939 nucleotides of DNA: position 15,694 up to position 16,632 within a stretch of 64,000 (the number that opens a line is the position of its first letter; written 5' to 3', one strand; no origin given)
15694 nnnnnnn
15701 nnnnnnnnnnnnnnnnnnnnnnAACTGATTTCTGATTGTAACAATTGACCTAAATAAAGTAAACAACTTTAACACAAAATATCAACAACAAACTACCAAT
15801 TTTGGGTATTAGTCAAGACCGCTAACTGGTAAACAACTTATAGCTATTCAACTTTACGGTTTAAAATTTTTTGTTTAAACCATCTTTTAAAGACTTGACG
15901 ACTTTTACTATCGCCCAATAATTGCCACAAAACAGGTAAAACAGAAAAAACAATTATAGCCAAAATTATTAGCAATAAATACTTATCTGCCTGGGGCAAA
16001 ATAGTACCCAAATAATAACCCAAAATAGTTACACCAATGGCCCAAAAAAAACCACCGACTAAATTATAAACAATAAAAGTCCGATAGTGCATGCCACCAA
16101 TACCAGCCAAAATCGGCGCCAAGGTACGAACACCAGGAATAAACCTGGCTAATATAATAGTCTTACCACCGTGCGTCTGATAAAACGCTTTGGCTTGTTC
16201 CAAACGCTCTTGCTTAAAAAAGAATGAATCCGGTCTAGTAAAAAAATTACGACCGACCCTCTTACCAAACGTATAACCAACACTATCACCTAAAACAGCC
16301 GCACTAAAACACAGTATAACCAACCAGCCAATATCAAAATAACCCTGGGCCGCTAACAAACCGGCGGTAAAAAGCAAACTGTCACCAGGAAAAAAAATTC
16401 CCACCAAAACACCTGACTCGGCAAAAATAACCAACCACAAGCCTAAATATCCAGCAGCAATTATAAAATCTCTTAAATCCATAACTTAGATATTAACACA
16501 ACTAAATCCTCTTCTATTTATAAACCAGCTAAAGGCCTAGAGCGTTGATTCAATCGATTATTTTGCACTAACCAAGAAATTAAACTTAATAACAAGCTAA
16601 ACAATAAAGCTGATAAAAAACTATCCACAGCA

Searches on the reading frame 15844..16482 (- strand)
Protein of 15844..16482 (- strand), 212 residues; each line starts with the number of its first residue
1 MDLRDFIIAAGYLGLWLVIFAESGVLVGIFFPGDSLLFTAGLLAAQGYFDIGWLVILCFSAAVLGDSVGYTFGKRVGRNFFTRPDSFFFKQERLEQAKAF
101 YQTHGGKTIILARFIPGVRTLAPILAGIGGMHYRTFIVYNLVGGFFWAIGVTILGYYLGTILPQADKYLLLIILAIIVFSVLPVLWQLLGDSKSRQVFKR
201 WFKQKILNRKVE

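Call 3: search_protein_families(library=pfam, proteins=[window:15844-16482:-], max_evalue=0.1)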
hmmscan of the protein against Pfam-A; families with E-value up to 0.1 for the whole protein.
window:15844-16482:- (212 aa): 2 families
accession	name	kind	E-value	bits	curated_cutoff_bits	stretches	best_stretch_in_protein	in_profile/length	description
PF09335.16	VTT_dom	-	8.7e-19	68.6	33.9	1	31-156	1-122/123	VTT domain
PF11283.13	DUF3084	-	0.034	14.5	25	0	50-84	4-38/77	Protein of unknown function (DUF3084)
